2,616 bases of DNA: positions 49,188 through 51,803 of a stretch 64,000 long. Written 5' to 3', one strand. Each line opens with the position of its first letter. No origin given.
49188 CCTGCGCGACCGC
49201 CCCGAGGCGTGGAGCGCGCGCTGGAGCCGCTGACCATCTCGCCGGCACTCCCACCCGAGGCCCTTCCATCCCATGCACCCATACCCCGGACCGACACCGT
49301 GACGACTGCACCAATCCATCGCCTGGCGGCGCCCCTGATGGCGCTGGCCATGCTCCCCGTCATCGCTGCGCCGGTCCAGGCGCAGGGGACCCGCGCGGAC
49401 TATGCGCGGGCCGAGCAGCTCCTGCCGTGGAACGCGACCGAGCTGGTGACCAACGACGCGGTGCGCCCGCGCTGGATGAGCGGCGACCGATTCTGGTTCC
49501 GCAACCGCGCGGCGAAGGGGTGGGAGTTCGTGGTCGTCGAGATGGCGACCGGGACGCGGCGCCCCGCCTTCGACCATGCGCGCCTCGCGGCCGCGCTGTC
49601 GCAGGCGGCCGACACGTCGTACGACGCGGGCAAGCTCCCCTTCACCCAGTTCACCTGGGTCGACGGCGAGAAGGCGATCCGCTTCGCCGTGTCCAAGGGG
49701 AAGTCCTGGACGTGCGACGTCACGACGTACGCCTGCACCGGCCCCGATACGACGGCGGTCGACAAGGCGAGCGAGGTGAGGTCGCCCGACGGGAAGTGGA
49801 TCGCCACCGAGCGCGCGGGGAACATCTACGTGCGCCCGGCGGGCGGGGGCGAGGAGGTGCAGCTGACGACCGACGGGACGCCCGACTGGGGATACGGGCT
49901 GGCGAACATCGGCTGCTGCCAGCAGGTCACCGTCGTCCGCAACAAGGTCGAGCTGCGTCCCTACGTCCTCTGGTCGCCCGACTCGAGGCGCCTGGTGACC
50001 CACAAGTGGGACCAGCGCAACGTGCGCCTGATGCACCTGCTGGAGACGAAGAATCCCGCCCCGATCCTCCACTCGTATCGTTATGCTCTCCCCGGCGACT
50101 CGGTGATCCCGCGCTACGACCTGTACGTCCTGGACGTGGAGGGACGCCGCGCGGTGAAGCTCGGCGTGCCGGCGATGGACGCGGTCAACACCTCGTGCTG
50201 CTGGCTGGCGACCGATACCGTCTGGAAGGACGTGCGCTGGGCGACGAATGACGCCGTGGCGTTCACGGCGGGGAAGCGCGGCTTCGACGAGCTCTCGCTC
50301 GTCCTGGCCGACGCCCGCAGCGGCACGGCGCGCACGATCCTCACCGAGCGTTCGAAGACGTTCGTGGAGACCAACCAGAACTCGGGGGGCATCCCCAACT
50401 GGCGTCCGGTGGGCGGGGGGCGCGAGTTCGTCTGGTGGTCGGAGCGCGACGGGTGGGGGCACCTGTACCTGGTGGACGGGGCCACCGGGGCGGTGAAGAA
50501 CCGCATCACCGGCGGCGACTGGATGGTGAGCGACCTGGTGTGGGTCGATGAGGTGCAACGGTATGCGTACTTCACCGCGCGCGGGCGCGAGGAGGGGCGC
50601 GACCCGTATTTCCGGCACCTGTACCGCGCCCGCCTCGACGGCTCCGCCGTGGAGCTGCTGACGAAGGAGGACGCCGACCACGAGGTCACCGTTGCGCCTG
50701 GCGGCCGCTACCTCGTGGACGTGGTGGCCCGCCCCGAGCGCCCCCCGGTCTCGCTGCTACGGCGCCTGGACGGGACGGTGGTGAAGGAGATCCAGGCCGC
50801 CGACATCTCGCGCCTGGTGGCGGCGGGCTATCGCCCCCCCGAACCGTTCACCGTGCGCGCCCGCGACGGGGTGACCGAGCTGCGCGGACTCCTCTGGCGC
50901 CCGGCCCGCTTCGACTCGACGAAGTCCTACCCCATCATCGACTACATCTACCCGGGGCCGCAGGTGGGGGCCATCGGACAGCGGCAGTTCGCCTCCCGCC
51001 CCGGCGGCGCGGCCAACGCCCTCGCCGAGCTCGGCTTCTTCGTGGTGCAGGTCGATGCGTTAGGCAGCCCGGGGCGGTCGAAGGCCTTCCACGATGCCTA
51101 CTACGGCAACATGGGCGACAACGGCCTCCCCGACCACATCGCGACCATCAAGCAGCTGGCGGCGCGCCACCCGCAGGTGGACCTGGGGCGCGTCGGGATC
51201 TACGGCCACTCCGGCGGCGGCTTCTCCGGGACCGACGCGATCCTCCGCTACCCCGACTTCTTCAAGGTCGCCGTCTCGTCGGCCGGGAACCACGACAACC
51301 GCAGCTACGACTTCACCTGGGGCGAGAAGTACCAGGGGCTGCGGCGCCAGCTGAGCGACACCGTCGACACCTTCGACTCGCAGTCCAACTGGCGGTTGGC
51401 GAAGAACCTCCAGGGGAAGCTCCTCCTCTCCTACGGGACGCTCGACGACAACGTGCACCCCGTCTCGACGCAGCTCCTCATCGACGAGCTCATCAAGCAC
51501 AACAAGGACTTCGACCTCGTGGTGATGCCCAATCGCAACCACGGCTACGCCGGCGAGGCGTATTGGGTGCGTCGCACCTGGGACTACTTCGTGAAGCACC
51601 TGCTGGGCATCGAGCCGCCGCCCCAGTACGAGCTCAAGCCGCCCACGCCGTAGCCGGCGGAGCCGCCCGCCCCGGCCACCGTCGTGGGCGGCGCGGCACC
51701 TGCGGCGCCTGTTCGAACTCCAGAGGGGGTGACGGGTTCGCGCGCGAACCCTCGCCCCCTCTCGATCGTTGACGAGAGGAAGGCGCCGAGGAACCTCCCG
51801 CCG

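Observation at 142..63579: Asymmetric 8-mer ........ occurs 20 times and carries almost every TTA codon in the window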

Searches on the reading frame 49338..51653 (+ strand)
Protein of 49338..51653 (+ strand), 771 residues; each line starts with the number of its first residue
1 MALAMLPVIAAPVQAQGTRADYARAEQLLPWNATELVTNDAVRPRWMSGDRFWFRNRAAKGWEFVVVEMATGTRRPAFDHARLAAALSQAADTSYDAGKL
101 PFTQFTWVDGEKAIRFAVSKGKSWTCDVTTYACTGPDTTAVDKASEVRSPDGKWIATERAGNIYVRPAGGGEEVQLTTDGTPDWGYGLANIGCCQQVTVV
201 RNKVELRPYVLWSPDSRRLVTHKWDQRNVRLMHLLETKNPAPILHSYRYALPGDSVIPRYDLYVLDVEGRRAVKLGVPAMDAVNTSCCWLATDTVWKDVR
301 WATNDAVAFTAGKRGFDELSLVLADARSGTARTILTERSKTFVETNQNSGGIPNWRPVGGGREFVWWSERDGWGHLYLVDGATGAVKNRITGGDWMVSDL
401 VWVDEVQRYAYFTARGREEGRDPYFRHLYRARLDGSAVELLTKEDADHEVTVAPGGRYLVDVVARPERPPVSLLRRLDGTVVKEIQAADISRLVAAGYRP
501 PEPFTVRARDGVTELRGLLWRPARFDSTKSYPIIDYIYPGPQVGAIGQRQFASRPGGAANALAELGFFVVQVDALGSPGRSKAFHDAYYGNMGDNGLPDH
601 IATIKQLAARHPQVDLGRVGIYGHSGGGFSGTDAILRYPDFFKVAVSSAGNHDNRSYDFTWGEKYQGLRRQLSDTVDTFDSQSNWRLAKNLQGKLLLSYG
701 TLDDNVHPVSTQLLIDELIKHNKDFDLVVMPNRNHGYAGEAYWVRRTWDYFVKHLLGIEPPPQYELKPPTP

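Call 9: search_protein_families(library=pfam, proteins=[window:49338-51653:+])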
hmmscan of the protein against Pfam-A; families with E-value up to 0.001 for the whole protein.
window:49338-51653:+ (771 aa): 4 families
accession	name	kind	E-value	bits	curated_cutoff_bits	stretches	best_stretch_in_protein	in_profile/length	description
PF00930.27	DPPIV_N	-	7e-53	180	22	1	120-470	22-354/354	Dipeptidyl peptidase IV (DPP IV) N-terminal region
PF00326.27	Peptidase_S9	-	3e-39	135.2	22.6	1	560-755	8-210/213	Prolyl oligopeptidase family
PF12146.15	Hydrolase_4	-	1.3e-06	28.4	27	1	558-655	23-114/239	Serine aminopeptidase, S33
PF00561.26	Abhydrolase_1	-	0.00036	20.7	25.8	1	559-681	20-129/245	alpha/beta hydrolase fold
